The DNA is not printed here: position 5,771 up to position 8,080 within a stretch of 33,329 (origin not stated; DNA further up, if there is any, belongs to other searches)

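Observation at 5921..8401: Mini LPXTG protein with the best promoter and SD in the window, next to a Wzy_C/TPR protein: candidate sortase-anchored glycan carrier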

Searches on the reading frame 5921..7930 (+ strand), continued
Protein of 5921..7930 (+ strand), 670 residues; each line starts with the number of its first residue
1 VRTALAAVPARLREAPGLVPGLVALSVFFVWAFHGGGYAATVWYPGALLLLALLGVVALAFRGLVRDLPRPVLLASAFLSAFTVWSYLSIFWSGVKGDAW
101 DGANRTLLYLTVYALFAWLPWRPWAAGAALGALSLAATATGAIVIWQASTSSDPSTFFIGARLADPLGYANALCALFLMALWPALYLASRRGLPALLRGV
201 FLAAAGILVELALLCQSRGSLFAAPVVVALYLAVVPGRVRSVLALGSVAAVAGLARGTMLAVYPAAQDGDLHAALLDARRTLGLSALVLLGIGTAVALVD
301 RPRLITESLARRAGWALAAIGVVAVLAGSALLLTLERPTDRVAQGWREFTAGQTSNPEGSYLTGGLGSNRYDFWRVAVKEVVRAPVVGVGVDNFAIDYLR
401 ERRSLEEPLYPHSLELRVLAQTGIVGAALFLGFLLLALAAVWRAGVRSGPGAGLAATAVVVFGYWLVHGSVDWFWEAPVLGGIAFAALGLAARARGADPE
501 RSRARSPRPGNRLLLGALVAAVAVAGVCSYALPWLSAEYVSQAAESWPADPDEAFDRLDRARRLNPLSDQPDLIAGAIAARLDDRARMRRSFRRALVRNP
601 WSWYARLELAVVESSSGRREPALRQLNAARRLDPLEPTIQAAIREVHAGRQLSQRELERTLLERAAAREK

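Call 62: search_protein_families(library=pfam, max_evalue=0.0001, proteins=[L077:3331-4611:-, L077:7136-8491:-, L077:8622-9257:+, L077:9223-10008:-, L077:14516-15886:-, L077:16027-16824:-, L077:16871-17410:+, L077:17448-19037:-, L077:19892-20722:+, L077:20610-21671:+])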
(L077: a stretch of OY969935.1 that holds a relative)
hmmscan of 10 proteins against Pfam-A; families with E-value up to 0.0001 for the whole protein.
L077:3331-4611:- (427 aa): 5 families
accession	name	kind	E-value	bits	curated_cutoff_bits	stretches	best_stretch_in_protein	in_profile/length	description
PF03721.20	UDPG_MGDP_dh_N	-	3.8e-33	115.1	27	1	13-189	3-181/187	UDP-glucose/GDP-mannose dehydrogenase family, NAD binding domain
PF03720.21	UDPG_MGDP_dh_C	-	1.1e-19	71.1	30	1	317-408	1-101/103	UDP-glucose/GDP-mannose dehydrogenase family, UDP binding domain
PF00984.24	UDPG_MGDP_dh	-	8.7e-09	35.8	25.4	1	209-294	2-93/94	UDP-glucose/GDP-mannose dehydrogenase family, central domain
PF02254.24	TrkA_N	-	1.6e-05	25.6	23.8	0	15-54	3-42/116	TrkA-N domain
PF03446.21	NAD_binding_2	-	9.5e-05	22.9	21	0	13-143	2-107/161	NAD binding domain of 6-phosphogluconate dehydrogenase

L077:7136-8491:- (452 aa): 3 families
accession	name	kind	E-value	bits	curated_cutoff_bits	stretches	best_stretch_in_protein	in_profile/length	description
PF00268.27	Ribonuc_red_sm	-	7.6e-15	55.5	33.6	1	39-243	13-211/281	Ribonucleotide reductase, small chain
PF02036.22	SCP2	-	1.4e-09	38.6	21.3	1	371-449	23-100/101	SCP-2 sterol transfer family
PF14864.11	Alkyl_sulf_C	-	7.2e-06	26.7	27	1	348-449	12-113/125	Alkyl sulfatase C-terminal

L077:8622-9257:+ (212 aa): 3 families
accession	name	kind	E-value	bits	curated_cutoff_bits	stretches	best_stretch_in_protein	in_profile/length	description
PF00440.29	TetR_N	-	1.9e-16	60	24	1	19-63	1-45/47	Bacterial regulatory proteins, tetR family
PF13977.11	TetR_C_6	-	6.1e-10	39.7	27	1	89-193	3-106/115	BetI-type transcriptional repressor, C-terminal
PF16925.10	TetR_C_13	-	1.4e-05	25.9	27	1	120-178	36-95/109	Tetracyclin repressor-like, C-terminal domain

L077:9223-10008:- (262 aa): 6 families
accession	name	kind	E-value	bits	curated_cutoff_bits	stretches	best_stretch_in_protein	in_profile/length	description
PF13489.12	Methyltransf_23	-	5.2e-19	69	27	1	50-203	9-162/164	Methyltransferase domain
PF08241.18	Methyltransf_11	-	2.5e-16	60.5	21.2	1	69-154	2-88/95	Methyltransferase domain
PF13649.12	Methyltransf_25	-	1.7e-12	48.3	27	1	69-154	3-94/97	Methyltransferase domain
PF08242.18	Methyltransf_12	-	5.7e-10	40.2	30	1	68-154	1-93/98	Methyltransferase domain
PF13847.12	Methyltransf_31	-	9.2e-10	38.8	27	1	67-152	7-100/145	Methyltransferase domain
PF07021.18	MetW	-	1.3e-07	31.9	21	1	65-161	14-110/193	Methionine biosynthesis protein MetW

L077:14516-15886:- (457 aa): 0 families

L077:16027-16824:- (266 aa): 1 family
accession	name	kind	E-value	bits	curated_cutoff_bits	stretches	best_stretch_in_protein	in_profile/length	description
PF19567.5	CpsB_CapC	-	2.1e-35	122.7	27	1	1-204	1-205/234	Capsular polysaccharide synthesis, CpsB/CapC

L077:16871-17410:+ (180 aa): 1 family
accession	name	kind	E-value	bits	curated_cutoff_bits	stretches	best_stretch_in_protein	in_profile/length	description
PF00582.32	Usp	-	6.8e-37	127.6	24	1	34-178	1-141/141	Universal stress protein family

L077:17448-19037:- (530 aa): 1 family
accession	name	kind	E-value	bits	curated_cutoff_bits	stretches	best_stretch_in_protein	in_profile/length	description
PF00535.33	Glycos_transf_2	-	1.7e-17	64.3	23.3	1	131-248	4-129/168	Glycosyl transferase family 2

L077:19892-20722:+ (277 aa): 1 family
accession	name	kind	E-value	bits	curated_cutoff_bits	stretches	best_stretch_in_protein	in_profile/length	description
PF04794.17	YdjC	-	2.7e-33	116.4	29.7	1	7-244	2-265/266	YdjC-like protein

L077:20610-21671:+ (354 aa): 1 family
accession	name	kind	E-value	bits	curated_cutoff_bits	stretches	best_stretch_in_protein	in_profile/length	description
PF04185.19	Phosphoesterase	-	7.1e-30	104.8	23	1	107-329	106-355/356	Phosphoesterase family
